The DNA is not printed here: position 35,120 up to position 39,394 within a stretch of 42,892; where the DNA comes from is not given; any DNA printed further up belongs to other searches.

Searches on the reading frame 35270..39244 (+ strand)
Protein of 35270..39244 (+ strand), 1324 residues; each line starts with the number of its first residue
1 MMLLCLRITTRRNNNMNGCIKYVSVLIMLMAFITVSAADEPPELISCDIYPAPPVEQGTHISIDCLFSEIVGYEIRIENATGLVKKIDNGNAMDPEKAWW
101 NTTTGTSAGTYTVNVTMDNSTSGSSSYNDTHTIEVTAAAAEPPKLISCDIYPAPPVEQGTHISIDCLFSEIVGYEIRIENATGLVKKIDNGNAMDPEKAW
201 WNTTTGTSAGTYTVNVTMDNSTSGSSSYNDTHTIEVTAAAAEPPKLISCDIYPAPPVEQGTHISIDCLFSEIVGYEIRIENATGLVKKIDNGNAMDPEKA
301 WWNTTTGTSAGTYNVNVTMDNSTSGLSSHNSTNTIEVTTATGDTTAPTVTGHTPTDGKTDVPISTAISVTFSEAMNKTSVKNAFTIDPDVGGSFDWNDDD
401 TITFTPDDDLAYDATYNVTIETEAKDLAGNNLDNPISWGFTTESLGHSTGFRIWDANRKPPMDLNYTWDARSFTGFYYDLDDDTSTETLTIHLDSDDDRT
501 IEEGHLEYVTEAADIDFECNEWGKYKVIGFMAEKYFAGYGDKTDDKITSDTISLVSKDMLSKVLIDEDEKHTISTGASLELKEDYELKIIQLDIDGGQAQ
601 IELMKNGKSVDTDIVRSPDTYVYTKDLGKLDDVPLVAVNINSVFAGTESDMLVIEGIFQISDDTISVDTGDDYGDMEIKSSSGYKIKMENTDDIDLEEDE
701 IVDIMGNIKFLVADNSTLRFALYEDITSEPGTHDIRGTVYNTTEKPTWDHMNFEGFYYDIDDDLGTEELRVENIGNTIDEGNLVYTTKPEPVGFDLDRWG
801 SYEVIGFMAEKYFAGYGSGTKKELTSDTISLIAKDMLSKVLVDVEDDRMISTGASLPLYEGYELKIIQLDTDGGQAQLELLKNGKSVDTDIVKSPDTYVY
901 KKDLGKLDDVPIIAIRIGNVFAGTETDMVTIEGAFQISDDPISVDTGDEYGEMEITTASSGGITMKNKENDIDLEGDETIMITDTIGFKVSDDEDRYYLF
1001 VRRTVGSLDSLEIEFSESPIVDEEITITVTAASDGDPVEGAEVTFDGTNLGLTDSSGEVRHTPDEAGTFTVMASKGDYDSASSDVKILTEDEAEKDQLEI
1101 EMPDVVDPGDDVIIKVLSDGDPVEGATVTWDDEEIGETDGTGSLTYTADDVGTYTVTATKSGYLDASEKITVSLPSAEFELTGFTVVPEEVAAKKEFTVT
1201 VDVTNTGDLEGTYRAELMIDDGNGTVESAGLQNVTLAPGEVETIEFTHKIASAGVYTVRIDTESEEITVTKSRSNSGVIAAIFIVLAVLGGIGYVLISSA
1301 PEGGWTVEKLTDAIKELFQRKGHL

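Call 9: search_protein_families(library=pfam, proteins=[window:35270-39244:+], max_evalue=0.001)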
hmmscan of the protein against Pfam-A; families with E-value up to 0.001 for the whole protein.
window:35270-39244:+ (1324 aa): 9 families
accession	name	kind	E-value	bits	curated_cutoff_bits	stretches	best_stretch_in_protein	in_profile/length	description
PF07752.16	S-layer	-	2e-175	581.4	30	2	463-714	7-259/259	S-layer protein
PF13205.12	Big_5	-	5e-24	85.5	23.6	1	343-442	1-105/105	Bacterial Ig-like domain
PF13620.12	CarboxypepD_reg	-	2e-09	38.1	32.3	2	1025-1091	2-73/82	Carboxypeptidase regulatory-like domain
PF13715.12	CarbopepD_reg_2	-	9e-09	35.7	32.2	0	1028-1094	4-71/88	CarboxypepD_reg-like domain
PF08308.17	PEGA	-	9.1e-07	29.1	20.8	0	1124-1173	11-56/71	PEGA domain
PF00801.26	PKD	-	3.6e-06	27.3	23.5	0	1103-1160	8-65/80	PKD domain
PF10670.15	DUF4198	-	9.2e-06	26.4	34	0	1105-1162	142-199/209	Domain of unknown function (DUF4198)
PF07705.17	CARDB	-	0.0001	22.9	22.7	1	1185-1265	9-86/101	CARDB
PF06832.18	BiPBP_C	-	0.00071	19.9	26.8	0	573-612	17-57/90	Penicillin-Binding Protein C-terminus Family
